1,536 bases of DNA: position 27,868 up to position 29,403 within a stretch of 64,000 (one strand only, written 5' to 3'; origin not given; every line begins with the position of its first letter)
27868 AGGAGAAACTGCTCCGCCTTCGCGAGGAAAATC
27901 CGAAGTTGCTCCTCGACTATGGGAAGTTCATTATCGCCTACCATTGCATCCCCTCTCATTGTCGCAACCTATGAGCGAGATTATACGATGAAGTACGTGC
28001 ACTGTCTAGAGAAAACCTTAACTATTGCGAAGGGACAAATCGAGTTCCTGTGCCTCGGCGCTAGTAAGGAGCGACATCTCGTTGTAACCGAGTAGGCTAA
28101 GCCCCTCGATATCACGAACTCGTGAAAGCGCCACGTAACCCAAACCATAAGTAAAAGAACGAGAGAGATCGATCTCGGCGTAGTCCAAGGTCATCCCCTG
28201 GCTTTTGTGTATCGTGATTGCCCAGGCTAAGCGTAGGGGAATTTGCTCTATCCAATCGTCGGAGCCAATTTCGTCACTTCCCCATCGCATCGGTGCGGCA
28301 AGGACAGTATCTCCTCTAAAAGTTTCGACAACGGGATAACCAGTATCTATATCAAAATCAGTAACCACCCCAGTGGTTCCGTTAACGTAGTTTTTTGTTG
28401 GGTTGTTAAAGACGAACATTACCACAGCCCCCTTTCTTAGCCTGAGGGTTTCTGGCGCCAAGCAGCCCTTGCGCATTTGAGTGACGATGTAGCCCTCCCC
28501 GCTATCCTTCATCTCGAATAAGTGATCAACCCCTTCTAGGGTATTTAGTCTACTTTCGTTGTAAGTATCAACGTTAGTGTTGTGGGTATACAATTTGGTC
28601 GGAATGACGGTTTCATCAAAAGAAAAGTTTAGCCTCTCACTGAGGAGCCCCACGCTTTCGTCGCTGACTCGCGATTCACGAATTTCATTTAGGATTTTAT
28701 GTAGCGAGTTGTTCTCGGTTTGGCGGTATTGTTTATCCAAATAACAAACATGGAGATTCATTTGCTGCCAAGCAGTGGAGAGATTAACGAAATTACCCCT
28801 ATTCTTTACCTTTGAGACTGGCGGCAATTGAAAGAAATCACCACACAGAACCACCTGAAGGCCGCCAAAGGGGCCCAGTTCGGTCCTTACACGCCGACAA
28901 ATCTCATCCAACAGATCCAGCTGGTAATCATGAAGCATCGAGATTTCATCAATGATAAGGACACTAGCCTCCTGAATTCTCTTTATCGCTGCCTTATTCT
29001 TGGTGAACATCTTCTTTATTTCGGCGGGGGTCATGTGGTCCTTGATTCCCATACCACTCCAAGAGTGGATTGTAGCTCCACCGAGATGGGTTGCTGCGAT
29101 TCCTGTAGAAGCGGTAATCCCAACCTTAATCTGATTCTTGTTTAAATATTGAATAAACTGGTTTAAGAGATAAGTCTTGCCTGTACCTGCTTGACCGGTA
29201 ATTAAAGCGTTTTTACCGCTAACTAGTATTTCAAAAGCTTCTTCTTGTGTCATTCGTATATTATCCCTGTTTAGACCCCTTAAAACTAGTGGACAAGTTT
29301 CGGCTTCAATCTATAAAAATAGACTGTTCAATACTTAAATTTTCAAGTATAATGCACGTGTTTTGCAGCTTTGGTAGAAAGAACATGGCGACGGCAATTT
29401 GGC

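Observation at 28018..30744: PIF1-family helicase next to a GIY-YIG-domain protein and small unknown proteins: candidate defence or mobile-element module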

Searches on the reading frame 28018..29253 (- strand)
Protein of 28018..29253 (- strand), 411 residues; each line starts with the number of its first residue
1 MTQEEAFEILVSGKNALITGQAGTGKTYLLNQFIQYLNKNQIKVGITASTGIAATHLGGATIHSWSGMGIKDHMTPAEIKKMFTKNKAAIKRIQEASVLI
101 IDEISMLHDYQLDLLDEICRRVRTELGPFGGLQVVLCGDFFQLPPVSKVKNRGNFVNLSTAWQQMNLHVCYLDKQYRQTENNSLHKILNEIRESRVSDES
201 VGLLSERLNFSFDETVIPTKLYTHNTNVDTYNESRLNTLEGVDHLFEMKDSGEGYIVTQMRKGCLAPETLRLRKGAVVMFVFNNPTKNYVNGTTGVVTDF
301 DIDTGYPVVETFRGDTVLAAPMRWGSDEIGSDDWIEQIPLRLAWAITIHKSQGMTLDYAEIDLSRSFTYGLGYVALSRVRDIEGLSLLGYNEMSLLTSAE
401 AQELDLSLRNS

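Call 3: search_protein_families(library=pfam, proteins=[window:28018-29253:-], max_evalue=1)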
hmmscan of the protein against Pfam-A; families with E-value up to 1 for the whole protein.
window:28018-29253:- (411 aa): 43 families (the best 25 are shown)
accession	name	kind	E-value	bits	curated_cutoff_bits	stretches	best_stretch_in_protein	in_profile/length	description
PF05970.20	PIF1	-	6.3e-40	137.6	25.9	1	12-187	21-198/223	PIF1-like helicase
PF13604.12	AAA_30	-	1.3e-17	64.6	27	1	3-204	6-180/191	AAA domain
PF13245.12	AAA_19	-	1e-16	61.8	25.1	1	3-147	1-133/134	AAA domain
PF09848.15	SLFN-g3_helicase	-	1.1e-09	38.5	24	1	15-200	3-183/354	Schlafen group 3, DNA/RNA helicase domain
PF13401.12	AAA_22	-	2e-08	35.1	27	1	15-138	7-122/130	AAA domain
PF00270.35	DEAD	-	8.7e-07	29.3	26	2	3-42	4-46/167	DEAD/DEAH box helicase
PF07693.20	KAP_NTPase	-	4.7e-06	26.5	20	2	56-122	108-178/293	KAP family P-loop domain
PF13191.12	AAA_16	-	1.3e-05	26.2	32.6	1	12-44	21-55/167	AAA ATPase domain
PF02689.20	Herpes_Helicase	-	2e-05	23.3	27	1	345-386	732-775/808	Helicase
PF05127.21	NAT10_TcmA_helicase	-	8.5e-05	22.9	22.7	1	18-119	2-110/176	RNA cytidine acetyltransferase NAT10/TcmA, helicase domain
PF06745.19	ATPase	-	0.00012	21.9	26.6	1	11-35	17-41/231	KaiC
PF21530.3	Pif1_2B_dom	-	0.0002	21.4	23.9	1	264-300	10-47/47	DNA helicase Pif1, 2B domain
PF01443.25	Viral_helicase1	-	0.00046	20.5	21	1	17-114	2-78/228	Viral superfamily 1 RNA helicase core domain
PF12775.13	AAA_7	-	0.00069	19.6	25.8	1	11-49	31-70/181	P-loop containing dynein motor region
PF07728.20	AAA_5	-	0.00074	20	22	1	16-115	2-86/139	AAA domain (dynein-related subfamily)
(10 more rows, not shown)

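Call 4: search_protein_families(library=padloc, proteins=[window:28018-29253:-], max_evalue=1)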
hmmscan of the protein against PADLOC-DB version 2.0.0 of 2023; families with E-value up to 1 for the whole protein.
window:28018-29253:- (411 aa): 24 families
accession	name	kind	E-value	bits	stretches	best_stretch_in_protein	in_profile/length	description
PDLC01734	typeIV_RecD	-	1.4e-21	74.5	1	3-358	344-685/763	RecD_0_IVD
PDLC05064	PDC-S68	-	4.2e-19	65.8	2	16-187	703-865/1273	-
PDLC01148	RecD_like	-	2e-18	64.1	2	2-198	317-491/719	RecD/Tra ATPase fused to N-terminal HHH domain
PDLC05065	PDC-S68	-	4e-18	62.6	2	3-147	610-746/1221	-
PDLC04475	PDC-M16A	-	3.3e-17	60.3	1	17-301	35-332/721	-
PDLC05066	PDC-S68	-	5.8e-15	52.4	2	3-182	583-755/1202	-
PDLC04476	PDC-M16A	-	1.5e-14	51.4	1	17-298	29-323/691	-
PDLC05035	PDC-S53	-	2.1e-12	43.9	2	10-195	507-661/900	-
PDLC04472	PDC-M16A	-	4.2e-08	30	1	17-110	244-347/930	-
PDLC02372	Nhi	-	1.6e-06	25.1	1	14-115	200-283/470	-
PDLC04474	PDC-M16A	-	1.9e-06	24.6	2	17-193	239-423/917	-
PDLC02350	AbiO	-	7.5e-06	23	1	8-116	189-278/468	AbiO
PDLC04140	mad8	-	8.9e-06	23.4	1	12-49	26-65/314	mads_8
PDLC00268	PtuA1|PtuA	-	1.6e-05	22.5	1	4-44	16-56/411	AAA ATPase domain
PDLC00185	HamB1|HamB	-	0.00094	15.1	1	163-235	578-646/871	DEAD-box helicase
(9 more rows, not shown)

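Call 8: search_protein_families(library=phrogs, proteins=[window:28018-29253:-], max_evalue=0.1)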
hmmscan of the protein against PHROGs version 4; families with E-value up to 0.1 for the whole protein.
window:28018-29253:- (411 aa): 18 families
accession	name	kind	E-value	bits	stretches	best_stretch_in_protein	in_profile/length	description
phrog_325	-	DNA, RNA and nucleotide metabolism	2.8e-70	238.8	1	3-387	475-868/986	Dda-like helicase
phrog_30356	-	DNA, RNA and nucleotide metabolism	4.8e-29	102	2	3-299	8-302/823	helicase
phrog_4412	-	DNA, RNA and nucleotide metabolism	8.4e-27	94.8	2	3-198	335-508/743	exonuclease V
phrog_25471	-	unknown function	2.9e-13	51.2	1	5-116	13-141/162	-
phrog_50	-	DNA, RNA and nucleotide metabolism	6.2e-06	26.5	1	12-107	368-445/570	DnaC-like helicase loader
phrog_168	-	DNA, RNA and nucleotide metabolism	5.5e-05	24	1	7-109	33-114/314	clamp loader of DNA polymerase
phrog_249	-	moron, auxiliary metabolic gene and host takeover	0.00014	22.4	1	12-50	126-164/380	porphyrin biosynthesis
phrog_3277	-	DNA, RNA and nucleotide metabolism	0.0002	22.2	1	13-106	10-89/168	DnaC-like helicase loader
phrog_170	-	other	0.00025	21.6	1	2-42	79-120/323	PhoH-like phosphate starvation-inducible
phrog_6891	-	other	0.00043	21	1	5-109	34-134/310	ATPase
phrog_9802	-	unknown function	0.0091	16.1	1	3-51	15-66/438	-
phrog_2630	-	unknown function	0.0094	16.3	1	16-43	34-61/326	-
phrog_16448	-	other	0.012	14.9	1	11-112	447-532/680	ATPase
phrog_22963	-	unknown function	0.014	15.6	1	12-40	34-62/373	-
phrog_296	-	integration and excision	0.014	15.1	1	16-115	321-408/626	DNA transposition protein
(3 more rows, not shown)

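Call 9: search_protein_families(library=ncbifam, proteins=[window:28018-29253:-], max_evalue=0.1)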
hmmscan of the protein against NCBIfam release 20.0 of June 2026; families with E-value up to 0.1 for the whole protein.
window:28018-29253:- (411 aa): 29 families (the best 25 are shown)
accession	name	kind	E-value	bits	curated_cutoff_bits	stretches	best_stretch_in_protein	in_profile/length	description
TIGR01448.2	helicase_RecD2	equivalog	4.4e-25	87.9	500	1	2-354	320-651/713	SF1B family DNA helicase RecD2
TIGR01447.1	recD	equivalog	4.6e-17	61.8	310.15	1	5-381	155-568/597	exodeoxyribonuclease V subunit alpha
TIGR02768.1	TraA_Ti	equivalog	1.5e-16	59.9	590.45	2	3-148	364-491/751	Ti-type conjugative transfer relaxase TraA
NF010464.0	PRK13889.1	subfamily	3.2e-11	41.9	1015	2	344-382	658-696/992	conjugal transfer relaxase TraA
NF010402.0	PRK13826.1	subfamily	3.2e-06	25.3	1317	1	343-381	693-731/1102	Dtr system oriT relaxase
NF008127.0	PRK10875.1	equivalog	1.5e-05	23.8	671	1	11-68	169-230/619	exodeoxyribonuclease V subunit alpha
TIGR00376.1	TIGR00376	hypoth_equivalog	9.5e-05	21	348.9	1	3-55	163-216/639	IGHMBP2 family helicase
NF038214.1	IS21_help_AAA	equivalog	0.00017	21.4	200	1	12-45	89-122/232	IS21-like element helper ATPase IstB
NF011057.0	PRK14489.1-2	subfamily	0.0007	19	541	1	17-47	206-236/363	bifunctional molybdenum cofactor guanylyltransferase MobA/molybdopterin-guanine dinucleotide biosynthesis adaptor protein MobB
TIGR03015.1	pepcterm_ATPase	hypoth_equivalog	0.0018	17.7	324.5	1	17-112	47-140/269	XrtA/PEP-CTERM system-associated ATPase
NF010248.0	PRK13695.1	equivalog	0.0023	17.7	156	1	17-45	7-35/180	NTPase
NF006505.0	PRK08939.1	equivalog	0.0051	16.1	228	0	16-44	159-187/306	primosomal protein DnaI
TIGR02928.1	TIGR02928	subfamily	0.0054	15.6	181.3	1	14-120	41-155/366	orc1/cdc6 family replication initiation protein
NF047389.1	ATPase_Sll1717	subfamily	0.0074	15.4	75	1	5-46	21-61/454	P-loop ATPase, Sll1717 family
NF005992.0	PRK08116.1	subfamily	0.008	15.3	189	0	17-52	118-153/269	hypothetical protein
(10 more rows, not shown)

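Call 47: search_dna_similar(query=window:28018-29253:-, collection=phages, mode=protein, max_rows=15)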
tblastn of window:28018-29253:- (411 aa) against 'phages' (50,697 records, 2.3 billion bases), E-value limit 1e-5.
Records with a match: 601; places in all: 602; records where one place covers at least 80% of the query: 563.
Best place of each record, by identity: <60% 601.
By first word of the organism name: Vibrio 227; Escherichia 112; Flavobacterium 74; Klebsiella 30; Campylobacter 16; Salmonella 15; Cronobacter 15; Aeromonas 15; Bacteriophage 14; Pectobacterium 10; and 25 more.
By host as written in the record: - 213; Flavobacterium columnare 58; Escherichia coli 36; Vibrio cholerae 19; Campylobacter jejuni 15; Escherichia coli K-12 12; Escherichia coli K-12 MG1655 12; Klebsiella pneumoniae 12; and 108 more.
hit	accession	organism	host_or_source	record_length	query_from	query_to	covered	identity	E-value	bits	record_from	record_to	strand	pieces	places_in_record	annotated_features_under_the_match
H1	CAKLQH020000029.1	Acinetobacter phage MD-2021a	not known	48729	1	395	96%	45.8%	3e-103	341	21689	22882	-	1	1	conjugal transfer relaxase TraA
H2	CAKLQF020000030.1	Acinetobacter phage MD-2021a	not known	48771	1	395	96%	45.8%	3e-103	341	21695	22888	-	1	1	conjugal transfer relaxase TraA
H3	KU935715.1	Acinetobacter phage vB_AbaM_ME3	Acinetobacter baumannii DSM 30007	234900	1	409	100%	40.4%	5e-90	303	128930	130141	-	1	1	helicase | hypothetical protein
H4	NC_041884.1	Acinetobacter phage vB_AbaM_ME3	Acinetobacter baumannii DSM 30007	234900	1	409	100%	40.4%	5e-90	303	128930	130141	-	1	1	helicase | hypothetical protein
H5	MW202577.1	Caudoviricetes sp.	Manatee Spring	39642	1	389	95%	40.1%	4e-81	277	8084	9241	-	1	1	ATP dependent DNA helicase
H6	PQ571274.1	Bacteroides phage BS-TP1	Bacteroides salyersiae BG8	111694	6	385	92%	34.7%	1e-43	169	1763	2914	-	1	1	Dda-like helicase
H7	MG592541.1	Vibrio phage 1.174.O._10N.261.55.A8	Vibrio lentus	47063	1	408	99%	32.3%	2e-45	174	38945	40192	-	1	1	P-loop containing nucleoside triphosphate hydrolase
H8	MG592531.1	Vibrio phage 1.164.O._10N.261.51.A7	Vibrio sp. sp. F13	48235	1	408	99%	32.3%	2e-45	173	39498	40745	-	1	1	P-loop containing nucleoside triphosphate hydrolase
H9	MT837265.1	Bacteriophage sp.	human fecal samples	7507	9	387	92%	34.8%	1e-49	186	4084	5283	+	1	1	record has no annotation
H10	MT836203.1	Bacteriophage sp.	human fecal samples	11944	12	387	91%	35.0%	2e-47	179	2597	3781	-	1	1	record has no annotation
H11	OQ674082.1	Vibrio phage vB_VhaS_MAG7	Vibrio harveyi MM46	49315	1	408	99%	32.1%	1e-46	177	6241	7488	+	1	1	P-loop containing nucleoside triphosphate hydrolase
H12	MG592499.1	Vibrio phage 1.124.O._10N.286.49.B1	Vibrio sp.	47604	1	408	99%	31.9%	6e-46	175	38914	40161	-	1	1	P-loop containing nucleoside triphosphate hydrolase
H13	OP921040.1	Vibrio phage 13VT501A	Vibrio tubiashii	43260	3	387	94%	33.7%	5e-48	181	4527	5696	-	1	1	P-loop containing nucleoside triphosphate hydrolase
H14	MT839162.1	Bacteriophage sp.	human fecal samples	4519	6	387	93%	33.9%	1e-48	182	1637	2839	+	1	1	record has no annotation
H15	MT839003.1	Bacteriophage sp.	human fecal samples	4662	12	387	91%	33.5%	2e-46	176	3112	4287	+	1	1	record has no annotation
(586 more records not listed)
